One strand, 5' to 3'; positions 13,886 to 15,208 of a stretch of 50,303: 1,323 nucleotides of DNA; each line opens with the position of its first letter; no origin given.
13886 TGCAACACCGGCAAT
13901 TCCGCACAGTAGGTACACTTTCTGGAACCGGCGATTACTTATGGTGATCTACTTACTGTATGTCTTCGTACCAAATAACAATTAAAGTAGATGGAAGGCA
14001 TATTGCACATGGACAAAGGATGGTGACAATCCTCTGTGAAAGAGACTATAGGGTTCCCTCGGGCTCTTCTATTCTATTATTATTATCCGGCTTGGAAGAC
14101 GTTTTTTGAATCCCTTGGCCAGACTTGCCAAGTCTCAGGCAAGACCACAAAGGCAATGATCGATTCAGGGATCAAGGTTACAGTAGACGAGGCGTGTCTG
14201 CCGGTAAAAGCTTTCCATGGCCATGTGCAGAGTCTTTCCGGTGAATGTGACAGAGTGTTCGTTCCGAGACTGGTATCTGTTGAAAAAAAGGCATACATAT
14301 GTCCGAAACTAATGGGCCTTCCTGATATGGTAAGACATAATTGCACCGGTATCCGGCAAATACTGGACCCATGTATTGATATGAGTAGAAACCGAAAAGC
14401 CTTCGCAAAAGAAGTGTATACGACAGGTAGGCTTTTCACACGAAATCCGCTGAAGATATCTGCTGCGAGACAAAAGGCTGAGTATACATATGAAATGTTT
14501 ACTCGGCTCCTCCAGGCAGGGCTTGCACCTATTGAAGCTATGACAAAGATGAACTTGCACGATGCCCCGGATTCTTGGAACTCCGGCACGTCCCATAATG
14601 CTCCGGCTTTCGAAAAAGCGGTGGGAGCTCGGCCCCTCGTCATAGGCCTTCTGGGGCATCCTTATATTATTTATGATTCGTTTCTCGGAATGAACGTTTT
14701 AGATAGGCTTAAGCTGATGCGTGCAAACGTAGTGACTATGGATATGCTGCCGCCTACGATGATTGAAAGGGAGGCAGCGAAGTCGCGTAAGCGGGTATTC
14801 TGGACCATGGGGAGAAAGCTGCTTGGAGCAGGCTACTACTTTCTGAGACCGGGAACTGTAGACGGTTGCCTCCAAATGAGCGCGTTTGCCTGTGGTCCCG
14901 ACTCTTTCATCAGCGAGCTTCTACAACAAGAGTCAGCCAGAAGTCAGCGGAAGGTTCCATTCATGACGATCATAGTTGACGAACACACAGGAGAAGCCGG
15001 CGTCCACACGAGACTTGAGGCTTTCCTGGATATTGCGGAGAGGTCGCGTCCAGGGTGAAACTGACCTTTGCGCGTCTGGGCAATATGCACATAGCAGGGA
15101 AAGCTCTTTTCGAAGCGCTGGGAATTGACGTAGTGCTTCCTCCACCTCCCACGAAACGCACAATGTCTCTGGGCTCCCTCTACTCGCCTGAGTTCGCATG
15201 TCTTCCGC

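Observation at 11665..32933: Unrecognised interspersed mosaic repeat family: five intergenic copies built from shuffled modules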

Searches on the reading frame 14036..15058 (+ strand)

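Call 11: search_protein_families(library=pfam, proteins=[window:14036-15058:+])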
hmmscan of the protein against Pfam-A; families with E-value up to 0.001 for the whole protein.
window:14036-15058:+ (340 aa): 1 family
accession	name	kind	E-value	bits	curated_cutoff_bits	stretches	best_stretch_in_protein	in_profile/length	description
PF09989.15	DUF2229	-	8.8e-51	173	29.4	1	4-238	1-218/218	CoA enzyme activase uncharacterised domain (DUF2229)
